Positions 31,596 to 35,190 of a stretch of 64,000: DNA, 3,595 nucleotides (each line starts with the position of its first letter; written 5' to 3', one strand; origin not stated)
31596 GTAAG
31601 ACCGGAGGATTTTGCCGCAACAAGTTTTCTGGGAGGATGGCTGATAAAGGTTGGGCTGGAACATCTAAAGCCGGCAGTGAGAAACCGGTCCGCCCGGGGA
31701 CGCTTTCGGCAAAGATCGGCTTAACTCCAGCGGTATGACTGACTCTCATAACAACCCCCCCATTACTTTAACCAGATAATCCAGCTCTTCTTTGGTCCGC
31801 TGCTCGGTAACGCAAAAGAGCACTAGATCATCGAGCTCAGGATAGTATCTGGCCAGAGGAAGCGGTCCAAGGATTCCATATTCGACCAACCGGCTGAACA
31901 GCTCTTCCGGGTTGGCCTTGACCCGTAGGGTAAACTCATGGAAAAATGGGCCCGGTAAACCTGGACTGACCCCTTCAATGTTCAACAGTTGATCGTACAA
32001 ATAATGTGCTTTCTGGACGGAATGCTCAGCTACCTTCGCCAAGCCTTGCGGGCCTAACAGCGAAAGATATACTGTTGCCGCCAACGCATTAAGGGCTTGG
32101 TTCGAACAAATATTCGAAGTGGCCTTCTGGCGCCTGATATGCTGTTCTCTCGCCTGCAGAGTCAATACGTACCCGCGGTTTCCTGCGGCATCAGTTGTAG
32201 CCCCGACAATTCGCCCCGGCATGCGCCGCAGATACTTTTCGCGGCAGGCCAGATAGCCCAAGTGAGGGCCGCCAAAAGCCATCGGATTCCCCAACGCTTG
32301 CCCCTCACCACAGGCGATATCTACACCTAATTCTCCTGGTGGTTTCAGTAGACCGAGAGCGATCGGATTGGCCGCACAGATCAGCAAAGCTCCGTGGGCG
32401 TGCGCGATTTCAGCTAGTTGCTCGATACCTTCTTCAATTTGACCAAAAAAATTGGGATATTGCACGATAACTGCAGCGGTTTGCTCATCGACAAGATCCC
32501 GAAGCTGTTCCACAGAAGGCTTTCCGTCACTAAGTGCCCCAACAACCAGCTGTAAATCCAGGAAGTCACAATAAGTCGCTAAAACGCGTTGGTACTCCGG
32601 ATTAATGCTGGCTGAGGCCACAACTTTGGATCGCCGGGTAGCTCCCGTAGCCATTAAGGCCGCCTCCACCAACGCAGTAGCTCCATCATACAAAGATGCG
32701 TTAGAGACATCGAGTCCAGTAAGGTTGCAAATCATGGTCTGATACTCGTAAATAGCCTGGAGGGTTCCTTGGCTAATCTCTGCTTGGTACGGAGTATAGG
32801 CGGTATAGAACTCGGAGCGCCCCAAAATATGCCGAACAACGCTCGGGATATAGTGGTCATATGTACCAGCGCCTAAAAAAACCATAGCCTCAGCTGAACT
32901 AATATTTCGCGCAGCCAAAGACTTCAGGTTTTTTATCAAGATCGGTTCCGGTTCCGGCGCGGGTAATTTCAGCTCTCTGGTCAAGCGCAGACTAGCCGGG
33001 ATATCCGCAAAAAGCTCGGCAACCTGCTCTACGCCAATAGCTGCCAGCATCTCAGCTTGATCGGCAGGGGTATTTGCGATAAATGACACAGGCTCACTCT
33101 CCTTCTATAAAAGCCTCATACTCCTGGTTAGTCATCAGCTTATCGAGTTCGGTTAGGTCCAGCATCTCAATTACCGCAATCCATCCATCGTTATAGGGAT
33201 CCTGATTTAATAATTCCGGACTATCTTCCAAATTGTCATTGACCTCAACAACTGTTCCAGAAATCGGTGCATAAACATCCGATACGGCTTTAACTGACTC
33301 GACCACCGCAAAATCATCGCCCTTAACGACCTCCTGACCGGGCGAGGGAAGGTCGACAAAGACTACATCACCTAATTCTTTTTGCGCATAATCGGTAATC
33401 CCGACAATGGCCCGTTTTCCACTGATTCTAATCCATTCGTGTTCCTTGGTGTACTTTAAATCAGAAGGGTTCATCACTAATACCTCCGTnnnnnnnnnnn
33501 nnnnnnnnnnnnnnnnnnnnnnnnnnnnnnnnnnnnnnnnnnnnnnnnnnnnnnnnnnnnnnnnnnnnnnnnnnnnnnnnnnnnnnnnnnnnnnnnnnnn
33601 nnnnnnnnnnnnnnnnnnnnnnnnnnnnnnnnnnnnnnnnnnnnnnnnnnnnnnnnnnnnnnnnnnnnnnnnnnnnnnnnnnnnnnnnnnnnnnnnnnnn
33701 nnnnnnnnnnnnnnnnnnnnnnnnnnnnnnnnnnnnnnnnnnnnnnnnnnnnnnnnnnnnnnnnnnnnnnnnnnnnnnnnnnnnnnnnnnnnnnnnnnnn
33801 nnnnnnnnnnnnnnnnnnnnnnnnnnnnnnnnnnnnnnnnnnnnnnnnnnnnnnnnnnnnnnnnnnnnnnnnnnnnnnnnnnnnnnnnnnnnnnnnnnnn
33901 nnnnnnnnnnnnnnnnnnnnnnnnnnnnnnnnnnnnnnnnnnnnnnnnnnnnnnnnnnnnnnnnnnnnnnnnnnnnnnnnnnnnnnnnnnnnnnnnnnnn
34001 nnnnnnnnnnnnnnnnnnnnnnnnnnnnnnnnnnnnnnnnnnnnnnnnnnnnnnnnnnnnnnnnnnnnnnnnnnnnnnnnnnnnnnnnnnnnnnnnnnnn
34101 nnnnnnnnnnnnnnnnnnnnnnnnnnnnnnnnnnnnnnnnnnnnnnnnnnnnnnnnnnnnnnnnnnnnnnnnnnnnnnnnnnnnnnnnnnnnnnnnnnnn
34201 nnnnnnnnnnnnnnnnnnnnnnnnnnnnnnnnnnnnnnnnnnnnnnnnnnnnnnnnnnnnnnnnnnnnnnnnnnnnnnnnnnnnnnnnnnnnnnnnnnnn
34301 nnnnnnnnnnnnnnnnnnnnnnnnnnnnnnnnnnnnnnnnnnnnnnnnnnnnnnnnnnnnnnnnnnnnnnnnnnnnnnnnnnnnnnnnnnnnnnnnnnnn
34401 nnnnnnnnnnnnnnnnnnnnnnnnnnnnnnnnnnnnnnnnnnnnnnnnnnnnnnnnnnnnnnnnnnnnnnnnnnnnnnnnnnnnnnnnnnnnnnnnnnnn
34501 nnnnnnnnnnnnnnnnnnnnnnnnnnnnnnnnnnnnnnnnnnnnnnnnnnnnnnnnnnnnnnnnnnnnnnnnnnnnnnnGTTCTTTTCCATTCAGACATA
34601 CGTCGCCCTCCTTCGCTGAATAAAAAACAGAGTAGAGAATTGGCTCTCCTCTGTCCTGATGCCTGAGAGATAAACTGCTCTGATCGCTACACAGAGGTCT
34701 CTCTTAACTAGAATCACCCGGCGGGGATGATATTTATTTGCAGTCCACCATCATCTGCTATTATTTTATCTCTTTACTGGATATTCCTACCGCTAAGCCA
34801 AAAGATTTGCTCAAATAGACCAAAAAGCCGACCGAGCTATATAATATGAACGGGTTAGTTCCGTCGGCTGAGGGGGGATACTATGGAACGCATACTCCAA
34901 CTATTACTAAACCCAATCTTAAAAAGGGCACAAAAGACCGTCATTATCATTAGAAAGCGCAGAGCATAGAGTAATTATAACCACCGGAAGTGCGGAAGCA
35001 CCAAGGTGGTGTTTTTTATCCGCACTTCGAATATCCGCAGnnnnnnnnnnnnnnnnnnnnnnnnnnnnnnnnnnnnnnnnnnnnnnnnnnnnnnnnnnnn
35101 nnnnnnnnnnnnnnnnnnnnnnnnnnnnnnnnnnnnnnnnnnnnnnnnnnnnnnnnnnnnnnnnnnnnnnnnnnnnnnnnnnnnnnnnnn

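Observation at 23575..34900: One 11-kb operon couples glycine cleavage, lipoyl-cofactor maturation and methyl-THF/methionine synthesis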

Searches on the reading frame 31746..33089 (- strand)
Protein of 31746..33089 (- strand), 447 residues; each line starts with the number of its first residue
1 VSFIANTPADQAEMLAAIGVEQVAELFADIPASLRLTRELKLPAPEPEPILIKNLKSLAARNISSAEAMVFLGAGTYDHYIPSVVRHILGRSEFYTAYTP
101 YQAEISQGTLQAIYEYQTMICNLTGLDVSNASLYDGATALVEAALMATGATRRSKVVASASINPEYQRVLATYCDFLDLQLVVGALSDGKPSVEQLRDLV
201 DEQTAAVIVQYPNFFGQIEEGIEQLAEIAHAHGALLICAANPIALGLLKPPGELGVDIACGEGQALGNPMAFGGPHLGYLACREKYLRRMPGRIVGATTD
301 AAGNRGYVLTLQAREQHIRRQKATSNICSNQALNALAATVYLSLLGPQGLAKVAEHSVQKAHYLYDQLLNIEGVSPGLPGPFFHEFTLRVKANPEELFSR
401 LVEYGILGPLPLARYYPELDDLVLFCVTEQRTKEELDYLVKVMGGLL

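Call 5: search_protein_families(library=pfam, proteins=[window:31746-33089:-])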
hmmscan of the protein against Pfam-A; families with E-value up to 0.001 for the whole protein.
window:31746-33089:- (447 aa): 2 families
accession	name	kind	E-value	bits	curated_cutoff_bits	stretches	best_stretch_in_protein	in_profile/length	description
PF02347.22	GDC-P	-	1.8e-136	455.9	26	1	2-442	2-428/429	Glycine cleavage system P-protein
PF00266.25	Aminotran_5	-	3.4e-07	30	21.5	1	185-374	121-297/371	Aminotransferase class-V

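Call 11: search_protein_families(library=ncbifam, proteins=[window:31746-33089:-], max_evalue=0.01)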
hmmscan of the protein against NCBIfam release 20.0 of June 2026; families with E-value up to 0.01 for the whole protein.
window:31746-33089:- (447 aa): 10 families
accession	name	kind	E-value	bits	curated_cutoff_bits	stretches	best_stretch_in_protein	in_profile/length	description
NF001696.0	PRK00451.1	equivalog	1.4e-193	643.8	364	1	1-445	2-444/447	aminomethyl-transferring glycine dehydrogenase subunit GcvPA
TIGR00461.1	gcvP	equivalog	4.8e-87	292.6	859.2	1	5-362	4-352/939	aminomethyl-transferring glycine dehydrogenase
NF003346.0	PRK04366.1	equivalog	6.2e-36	124.1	441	1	26-443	35-448/487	aminomethyl-transferring glycine dehydrogenase subunit GcvPB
TIGR01976.1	am_tr_V_VC1184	hypoth_equivalog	0.00028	20.3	352.35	1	190-300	145-249/401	cysteine desulfurase-like protein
TIGR01325.1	O_suc_HS_sulf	equivalog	0.00029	19.6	510.05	1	139-260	80-195/380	O-succinylhomoserine sulfhydrylase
TIGR01977.1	am_tr_V_EF2568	hypoth_equivalog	0.00035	19.7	377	1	110-240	43-174/376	cysteine desulfurase family protein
TIGR03812.1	tyr_de_CO2_Arch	equivalog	0.0014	17.6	299.4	0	309-389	247-325/375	tyrosine decarboxylase MfnA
NF004757.0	PRK06084.1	equivalog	0.0035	16.2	790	1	193-259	133-198/425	bifunctional O-acetylhomoserine aminocarboxypropyltransferase/cysteine synthase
TIGR01326.1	OAH_OAS_sulfhy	subfamily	0.0071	15.1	495.1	0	191-259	130-197/418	O-acetylhomoserine aminocarboxypropyltransferase/cysteine synthase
TIGR03947.1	viomycin_VioD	equivalog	0.0095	14.9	390.9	0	170-238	109-180/359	capreomycidine synthase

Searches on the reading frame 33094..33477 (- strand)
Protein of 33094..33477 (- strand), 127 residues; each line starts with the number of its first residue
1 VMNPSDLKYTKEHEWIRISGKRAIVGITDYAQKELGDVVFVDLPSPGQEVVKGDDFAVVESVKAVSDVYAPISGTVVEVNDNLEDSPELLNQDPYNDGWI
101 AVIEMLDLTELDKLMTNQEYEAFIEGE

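Call 5: search_protein_families(library=pfam, proteins=[window:33094-33477:-])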
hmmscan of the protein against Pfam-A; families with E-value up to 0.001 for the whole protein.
window:33094-33477:- (127 aa): 2 families
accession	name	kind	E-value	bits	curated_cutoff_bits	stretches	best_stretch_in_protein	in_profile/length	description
PF01597.25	GCV_H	-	9e-48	161.7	22.2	1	7-125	1-120/122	Glycine cleavage H-protein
PF00364.28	Biotin_lipoyl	-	0.00012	22.2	22.1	1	45-81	22-58/73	Biotin-requiring enzyme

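Call 11: search_protein_families(library=ncbifam, proteins=[window:33094-33477:-], max_evalue=0.01)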
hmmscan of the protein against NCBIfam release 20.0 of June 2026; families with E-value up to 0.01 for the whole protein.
window:33094-33477:- (127 aa): 6 families
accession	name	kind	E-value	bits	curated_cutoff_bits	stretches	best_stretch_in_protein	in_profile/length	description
NF002270.0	PRK01202.1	subfamily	4.9e-54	181.6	117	1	3-125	4-127/129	glycine cleavage system protein GcvH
TIGR00527.1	gcvH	equivalog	4.4e-51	172.3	115.85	1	3-125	2-126/129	glycine cleavage system protein GcvH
TIGR03077.1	not_gcvH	equivalog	3.2e-20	72.2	144.05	1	10-107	3-101/110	glycine cleavage protein H-like protein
NF045810.1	GcvH_rel_desulf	equivalog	1.4e-11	44.4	150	1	4-122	13-133/167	GcvH-related protein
NF006761.0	PRK09282.1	domain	0.0023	16.5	402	1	44-80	537-573/591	pyruvate carboxylase subunit B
NF004547.1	PRK05889.1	equivalog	0.0061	16.7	75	1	44-80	18-54/71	biotin/lipoyl-binding carrier protein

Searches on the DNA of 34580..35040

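Call 9: search_rna_families(source=window, start=34580, end=35040, threshold=evalue, max_evalue=10, show_alignments=5)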
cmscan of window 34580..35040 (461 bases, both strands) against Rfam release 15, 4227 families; matches with E-value up to 10: 1.
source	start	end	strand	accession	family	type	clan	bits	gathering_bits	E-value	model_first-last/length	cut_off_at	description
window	34895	34936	+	RF02098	DGCR5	Gene; lncRNA;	-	14.5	50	4.3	1-49/49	no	DiGeorge syndrome critical region gene 5 conserved region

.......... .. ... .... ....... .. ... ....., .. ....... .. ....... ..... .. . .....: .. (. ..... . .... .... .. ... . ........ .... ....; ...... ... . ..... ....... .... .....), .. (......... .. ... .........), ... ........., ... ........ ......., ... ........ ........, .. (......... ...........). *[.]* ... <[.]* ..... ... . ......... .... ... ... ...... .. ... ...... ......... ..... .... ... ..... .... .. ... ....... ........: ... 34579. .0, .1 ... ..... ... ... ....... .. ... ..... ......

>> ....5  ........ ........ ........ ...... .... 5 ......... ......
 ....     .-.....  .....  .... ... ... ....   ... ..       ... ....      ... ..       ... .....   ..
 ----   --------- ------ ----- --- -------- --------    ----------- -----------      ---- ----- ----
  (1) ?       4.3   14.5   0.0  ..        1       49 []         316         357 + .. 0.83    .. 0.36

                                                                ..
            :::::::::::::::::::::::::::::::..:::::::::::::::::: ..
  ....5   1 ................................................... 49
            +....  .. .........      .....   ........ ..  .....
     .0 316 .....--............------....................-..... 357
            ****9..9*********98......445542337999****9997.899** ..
